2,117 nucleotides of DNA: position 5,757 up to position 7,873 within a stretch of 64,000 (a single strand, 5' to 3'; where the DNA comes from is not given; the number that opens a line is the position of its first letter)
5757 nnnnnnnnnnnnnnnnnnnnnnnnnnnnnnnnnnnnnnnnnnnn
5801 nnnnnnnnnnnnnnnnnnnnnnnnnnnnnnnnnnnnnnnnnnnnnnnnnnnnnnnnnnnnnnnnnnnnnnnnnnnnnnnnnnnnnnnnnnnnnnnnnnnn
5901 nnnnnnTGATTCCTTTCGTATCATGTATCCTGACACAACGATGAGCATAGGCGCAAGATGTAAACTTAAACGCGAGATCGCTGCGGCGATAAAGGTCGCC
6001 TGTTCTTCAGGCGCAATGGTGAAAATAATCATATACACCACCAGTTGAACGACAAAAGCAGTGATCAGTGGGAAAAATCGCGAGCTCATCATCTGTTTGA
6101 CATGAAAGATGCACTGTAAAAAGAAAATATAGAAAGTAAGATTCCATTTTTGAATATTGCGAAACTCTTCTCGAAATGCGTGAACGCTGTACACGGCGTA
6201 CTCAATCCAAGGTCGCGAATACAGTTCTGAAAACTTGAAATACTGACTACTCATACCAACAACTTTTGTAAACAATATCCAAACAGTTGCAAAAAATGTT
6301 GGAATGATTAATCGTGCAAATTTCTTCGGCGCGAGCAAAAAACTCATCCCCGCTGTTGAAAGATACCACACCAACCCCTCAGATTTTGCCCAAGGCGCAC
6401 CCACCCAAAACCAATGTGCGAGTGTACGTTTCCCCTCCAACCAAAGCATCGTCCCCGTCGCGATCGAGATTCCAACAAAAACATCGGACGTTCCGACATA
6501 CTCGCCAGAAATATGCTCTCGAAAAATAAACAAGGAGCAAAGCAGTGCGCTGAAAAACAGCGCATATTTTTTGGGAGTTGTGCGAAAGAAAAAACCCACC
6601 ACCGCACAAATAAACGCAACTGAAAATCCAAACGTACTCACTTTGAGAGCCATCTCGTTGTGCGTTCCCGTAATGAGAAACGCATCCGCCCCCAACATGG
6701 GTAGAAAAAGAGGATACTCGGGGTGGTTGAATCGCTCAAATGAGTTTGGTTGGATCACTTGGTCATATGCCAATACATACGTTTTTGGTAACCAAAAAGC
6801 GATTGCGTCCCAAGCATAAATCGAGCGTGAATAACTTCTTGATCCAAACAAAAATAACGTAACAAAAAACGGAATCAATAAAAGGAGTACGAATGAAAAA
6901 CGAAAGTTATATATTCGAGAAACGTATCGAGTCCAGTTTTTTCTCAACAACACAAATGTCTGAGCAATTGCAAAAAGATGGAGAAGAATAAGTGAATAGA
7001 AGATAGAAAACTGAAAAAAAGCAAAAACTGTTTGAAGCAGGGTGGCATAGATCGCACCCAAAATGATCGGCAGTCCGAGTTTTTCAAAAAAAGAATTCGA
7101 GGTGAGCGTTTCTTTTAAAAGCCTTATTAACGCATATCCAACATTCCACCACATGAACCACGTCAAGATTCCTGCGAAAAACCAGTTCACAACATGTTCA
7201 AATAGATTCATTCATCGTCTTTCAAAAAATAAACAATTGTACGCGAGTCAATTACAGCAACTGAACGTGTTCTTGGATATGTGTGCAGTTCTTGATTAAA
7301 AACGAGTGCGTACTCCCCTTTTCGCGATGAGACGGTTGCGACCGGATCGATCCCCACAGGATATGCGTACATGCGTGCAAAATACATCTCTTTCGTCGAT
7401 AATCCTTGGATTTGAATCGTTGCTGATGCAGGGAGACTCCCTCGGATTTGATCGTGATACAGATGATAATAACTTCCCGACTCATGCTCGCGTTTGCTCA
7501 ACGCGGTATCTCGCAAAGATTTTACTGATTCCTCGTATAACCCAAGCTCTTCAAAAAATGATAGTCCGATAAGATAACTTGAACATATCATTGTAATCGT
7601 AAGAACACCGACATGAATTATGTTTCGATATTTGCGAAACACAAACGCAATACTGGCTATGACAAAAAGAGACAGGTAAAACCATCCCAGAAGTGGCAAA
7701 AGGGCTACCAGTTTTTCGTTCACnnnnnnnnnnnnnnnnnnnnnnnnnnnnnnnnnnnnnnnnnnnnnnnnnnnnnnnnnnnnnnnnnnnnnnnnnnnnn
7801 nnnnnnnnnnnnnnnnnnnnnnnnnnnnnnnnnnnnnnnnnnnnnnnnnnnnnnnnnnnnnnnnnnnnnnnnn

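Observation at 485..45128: Approximately 45-kb glycosylation super-island with at least 14 GT-C-type membrane enzymes and 8 GT2 lipid-sugar synthases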

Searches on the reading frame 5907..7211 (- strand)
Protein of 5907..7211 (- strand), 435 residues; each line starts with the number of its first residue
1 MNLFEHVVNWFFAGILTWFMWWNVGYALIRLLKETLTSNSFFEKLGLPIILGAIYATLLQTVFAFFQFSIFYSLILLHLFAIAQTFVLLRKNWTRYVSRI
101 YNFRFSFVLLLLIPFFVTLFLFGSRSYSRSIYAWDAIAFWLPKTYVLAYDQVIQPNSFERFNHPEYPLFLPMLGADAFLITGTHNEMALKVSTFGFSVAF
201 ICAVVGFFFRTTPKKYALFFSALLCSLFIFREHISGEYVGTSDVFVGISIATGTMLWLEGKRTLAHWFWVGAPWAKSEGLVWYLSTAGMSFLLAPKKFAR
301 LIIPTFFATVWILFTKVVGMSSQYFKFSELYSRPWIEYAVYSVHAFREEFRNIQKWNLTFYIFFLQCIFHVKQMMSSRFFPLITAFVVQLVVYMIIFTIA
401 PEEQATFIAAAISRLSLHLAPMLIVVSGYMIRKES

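Call 3: search_protein_families(library=pfam, proteins=[window:5907-7211:-], max_evalue=0.01)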
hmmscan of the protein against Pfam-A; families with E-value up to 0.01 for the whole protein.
window:5907-7211:- (435 aa): 0 families

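Call 11: search_protein_families(library=ncbifam, proteins=[window:5907-7211:-], max_evalue=0.1)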
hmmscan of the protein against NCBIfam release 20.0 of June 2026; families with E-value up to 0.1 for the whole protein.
window:5907-7211:- (435 aa): 0 families

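Call 22: find_encoding_contigs(protein=window:5907-7211:-, flank=10000, max_places=4)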
Protein window:5907-7211:- (435 aa): 17 contigs read that carry it; 4 places shown.
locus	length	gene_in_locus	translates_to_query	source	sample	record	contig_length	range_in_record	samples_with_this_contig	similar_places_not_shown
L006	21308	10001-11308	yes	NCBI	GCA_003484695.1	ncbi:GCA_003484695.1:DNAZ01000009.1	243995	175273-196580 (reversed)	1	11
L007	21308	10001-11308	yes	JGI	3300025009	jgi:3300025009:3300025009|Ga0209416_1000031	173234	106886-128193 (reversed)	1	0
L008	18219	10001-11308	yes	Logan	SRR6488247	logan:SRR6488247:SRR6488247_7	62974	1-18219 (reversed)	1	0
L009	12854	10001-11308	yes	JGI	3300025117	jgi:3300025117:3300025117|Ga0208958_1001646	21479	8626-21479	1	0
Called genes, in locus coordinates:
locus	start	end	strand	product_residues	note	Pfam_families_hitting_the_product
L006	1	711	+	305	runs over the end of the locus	PF00535:Glycos_transf_2, PF10111:Glyco_tranf_2_2, PF13641:Glyco_tranf_2_3, PF13632:Glyco_trans_2_3 (weak)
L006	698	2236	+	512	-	PF13231:PMT_2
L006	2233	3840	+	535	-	PF13231:PMT_2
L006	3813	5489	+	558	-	PF13231:PMT_2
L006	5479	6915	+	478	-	-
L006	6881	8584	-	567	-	PF13231:PMT_2, PF09991:DUF2232 (weak)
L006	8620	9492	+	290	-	PF00535:Glycos_transf_2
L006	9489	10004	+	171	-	-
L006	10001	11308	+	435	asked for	-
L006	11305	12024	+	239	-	PF00535:Glycos_transf_2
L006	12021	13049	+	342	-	PF13439:Glyco_transf_4, PF13579:Glyco_trans_4_4 (faint), PF00534:Glycos_transf_1, PF13692:Glyco_trans_1_4, PF20706:GT4-conflict (weak)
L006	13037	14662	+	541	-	PF10131:PTPS_related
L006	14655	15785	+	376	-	-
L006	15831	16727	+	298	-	PF01073:3Beta_HSD, PF01370:Epimerase, PF04321:RmlD_sub_bind, PF16363:GDP_Man_Dehyd, PF02719:Polysacc_synt_2, PF07993:NAD_binding_4 (weak)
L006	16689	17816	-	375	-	-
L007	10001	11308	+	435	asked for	-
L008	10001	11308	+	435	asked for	-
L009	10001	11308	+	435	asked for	-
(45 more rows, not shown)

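Call 24: search_protein_families(library=pfam, proteins=[window:5907-7211:-], max_evalue=10)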
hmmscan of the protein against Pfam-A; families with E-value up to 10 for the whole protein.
window:5907-7211:- (435 aa): 0 families

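Call 43: find_homologous_proteins(query=window:5907-7211:-, max_evalue=0.00001)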
Query window:5907-7211:- (435 aa): 31 proteins with E <= 0.00001 among 5785 candidates.
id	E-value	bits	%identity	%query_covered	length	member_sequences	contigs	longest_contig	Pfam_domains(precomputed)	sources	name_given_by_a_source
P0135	2.5e-213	727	100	76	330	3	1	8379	-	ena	-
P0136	9.8e-100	353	52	70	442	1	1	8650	-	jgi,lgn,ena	-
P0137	2.1e-99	352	47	90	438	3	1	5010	-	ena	-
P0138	4.6e-95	338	53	71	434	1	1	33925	-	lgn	-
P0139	9.4e-89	317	49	77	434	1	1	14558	-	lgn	-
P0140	1.6e-88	316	49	71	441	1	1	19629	-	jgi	jgi:hypothetical protein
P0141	3.0e-87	312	44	89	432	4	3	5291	-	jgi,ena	-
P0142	6.7e-87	311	44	90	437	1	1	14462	-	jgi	jgi:hypothetical protein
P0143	1.1e-86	310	44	92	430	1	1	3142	-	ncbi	-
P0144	1.1e-86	310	43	89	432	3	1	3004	-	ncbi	-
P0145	7.3e-86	307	41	99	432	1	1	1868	-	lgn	-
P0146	1.0e-85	307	48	73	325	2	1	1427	-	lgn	-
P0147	7.6e-85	304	41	99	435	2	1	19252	-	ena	-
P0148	1.4e-84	303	44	89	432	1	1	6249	-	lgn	-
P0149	1.6e-84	303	48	75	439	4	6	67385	-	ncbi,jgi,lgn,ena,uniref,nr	ncbi:MAG: hypothetical protein A2840_02520 [Candidatus Buchananbacteria bacterium RIFCSPHIGHO2_01_FU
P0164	2.6e-61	226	38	90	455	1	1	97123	-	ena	-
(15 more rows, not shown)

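Call 47: search_solved_structures(query=A4, max_evalue=10)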
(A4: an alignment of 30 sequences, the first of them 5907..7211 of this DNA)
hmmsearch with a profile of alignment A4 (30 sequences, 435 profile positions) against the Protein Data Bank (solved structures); distinct sequences matched with E-value up to 10: 0.

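Call 54: predict_structure(alignment_id=A4)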
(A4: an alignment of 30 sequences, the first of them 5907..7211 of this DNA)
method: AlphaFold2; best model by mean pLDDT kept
length: 435 residues; sequences in the alignment: 30
mean_pLDDT: 88.1   pTM: 0.91
mean pLDDT of the five models: 88.1, 86.9, 86.1, 85.9, 83.7
residues with pLDDT >= 90: 255; 70-90: 145; 50-70: 35; < 50: 0
segments of 3 or more residues with pLDDT < 50: none
pLDDT, mean of each block of 10 residues (from residue 1): 88 95 95 76 93 97 96 98 93 76 70 76 80 82 95 89 87 97 93 92 93 93 88 82 94 96 96 94 96 91 91 86 64 78 86 89 94 93 96 81 64 87 96 76
secondary structure, 60 per line:
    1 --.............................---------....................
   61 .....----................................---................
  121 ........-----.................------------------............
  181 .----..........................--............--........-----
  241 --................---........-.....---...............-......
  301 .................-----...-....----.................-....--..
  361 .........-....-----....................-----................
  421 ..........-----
elements in order: H3-31 H41-65 H70-101 H105-128 H134-150 H169-181 H186-211 H214-225 H228-235 H243-258 H262-269 H271-275 H279-293 H295-317 H327-330 H335-351 H353-356 H359-369 H371-374 H380-399 H405-430

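Call 80: find_encoding_contigs(protein=P0149, flank=10000, max_places=1)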
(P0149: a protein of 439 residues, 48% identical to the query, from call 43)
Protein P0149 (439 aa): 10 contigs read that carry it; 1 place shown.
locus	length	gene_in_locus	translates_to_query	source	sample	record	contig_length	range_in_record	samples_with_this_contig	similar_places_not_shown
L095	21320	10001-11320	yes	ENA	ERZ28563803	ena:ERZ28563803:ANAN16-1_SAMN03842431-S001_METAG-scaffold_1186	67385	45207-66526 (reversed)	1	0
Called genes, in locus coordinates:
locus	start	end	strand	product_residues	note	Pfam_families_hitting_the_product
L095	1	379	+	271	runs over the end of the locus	PF00535:Glycos_transf_2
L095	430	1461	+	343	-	PF00534:Glycos_transf_1, PF13692:Glyco_trans_1_4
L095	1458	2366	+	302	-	PF00535:Glycos_transf_2, PF10111:Glyco_tranf_2_2 (faint), PF13641:Glyco_tranf_2_3, PF13506:Glyco_transf_21 (weak), PF13632:Glyco_trans_2_3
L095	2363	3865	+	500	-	-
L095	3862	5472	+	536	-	PF13231:PMT_2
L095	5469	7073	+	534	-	PF13231:PMT_2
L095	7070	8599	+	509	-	-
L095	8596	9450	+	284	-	PF00535:Glycos_transf_2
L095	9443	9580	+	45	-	-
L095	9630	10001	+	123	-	-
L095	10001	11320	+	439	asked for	-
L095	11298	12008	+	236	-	PF00535:Glycos_transf_2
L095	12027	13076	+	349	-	PF13439:Glyco_transf_4, PF13579:Glyco_trans_4_4 (weak), PF00534:Glycos_transf_1, PF13692:Glyco_trans_1_4, PF20706:GT4-conflict (faint)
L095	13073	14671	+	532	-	PF10131:PTPS_related (weak)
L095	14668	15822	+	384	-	PF13231:PMT_2 (weak)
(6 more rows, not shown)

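Call 81: find_encoding_contigs(protein=P0164, flank=10000, max_places=1)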
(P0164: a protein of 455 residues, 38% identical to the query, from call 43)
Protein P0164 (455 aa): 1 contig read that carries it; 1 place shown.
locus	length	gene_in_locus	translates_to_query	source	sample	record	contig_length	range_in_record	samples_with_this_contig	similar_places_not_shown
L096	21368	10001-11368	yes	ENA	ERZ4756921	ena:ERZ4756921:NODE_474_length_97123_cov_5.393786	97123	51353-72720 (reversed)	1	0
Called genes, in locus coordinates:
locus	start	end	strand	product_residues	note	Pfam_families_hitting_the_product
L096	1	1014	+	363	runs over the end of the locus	PF00534:Glycos_transf_1, PF13692:Glyco_trans_1_4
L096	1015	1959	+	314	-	PF13641:Glyco_tranf_2_3, PF00535:Glycos_transf_2, PF10111:Glyco_tranf_2_2 (faint), PF13632:Glyco_trans_2_3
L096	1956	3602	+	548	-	-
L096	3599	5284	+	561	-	PF02366:PMT (weak), PF13231:PMT_2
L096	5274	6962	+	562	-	PF13231:PMT_2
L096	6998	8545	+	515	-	-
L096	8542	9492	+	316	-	PF00535:Glycos_transf_2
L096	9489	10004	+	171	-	-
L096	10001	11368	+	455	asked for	-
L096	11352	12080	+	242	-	PF00535:Glycos_transf_2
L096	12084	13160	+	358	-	PF13439:Glyco_transf_4 (weak), PF00534:Glycos_transf_1, PF13692:Glyco_trans_1_4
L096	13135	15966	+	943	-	-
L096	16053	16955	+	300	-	PF01073:3Beta_HSD, PF01370:Epimerase, PF02719:Polysacc_synt_2, PF04321:RmlD_sub_bind, PF13460:NAD_binding_10, PF16363:GDP_Man_Dehyd, PF07993:NAD_binding_4 (weak)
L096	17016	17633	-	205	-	-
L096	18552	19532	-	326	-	PF01073:3Beta_HSD (weak), PF01370:Epimerase, PF07993:NAD_binding_4 (faint), PF16363:GDP_Man_Dehyd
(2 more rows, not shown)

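Call 84: search_protein_families(library=padloc, proteins=[window:5907-7211:-], max_evalue=0.001)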
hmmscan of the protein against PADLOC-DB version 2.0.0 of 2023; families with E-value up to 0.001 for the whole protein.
window:5907-7211:- (435 aa): 0 families

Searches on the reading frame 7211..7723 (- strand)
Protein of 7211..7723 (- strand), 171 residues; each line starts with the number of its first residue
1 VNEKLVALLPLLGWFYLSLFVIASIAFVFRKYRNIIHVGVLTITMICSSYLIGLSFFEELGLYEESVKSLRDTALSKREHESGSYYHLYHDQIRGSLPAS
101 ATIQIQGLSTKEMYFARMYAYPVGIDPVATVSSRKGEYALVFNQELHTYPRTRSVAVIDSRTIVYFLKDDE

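Call 3: search_protein_families(library=pfam, proteins=[window:7211-7723:-], max_evalue=0.01)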
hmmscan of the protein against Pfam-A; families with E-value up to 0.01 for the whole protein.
window:7211-7723:- (171 aa): 0 families

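Call 11: search_protein_families(library=ncbifam, proteins=[window:7211-7723:-], max_evalue=0.1)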
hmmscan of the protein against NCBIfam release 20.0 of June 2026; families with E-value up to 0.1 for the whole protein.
window:7211-7723:- (171 aa): 0 families

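Call 24: search_protein_families(library=pfam, proteins=[window:7211-7723:-], max_evalue=10)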
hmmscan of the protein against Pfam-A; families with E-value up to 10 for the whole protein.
window:7211-7723:- (171 aa): 0 families

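Call 84: search_protein_families(library=padloc, proteins=[window:7211-7723:-], max_evalue=0.001)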
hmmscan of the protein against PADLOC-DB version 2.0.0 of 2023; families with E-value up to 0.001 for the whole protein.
window:7211-7723:- (171 aa): 0 families
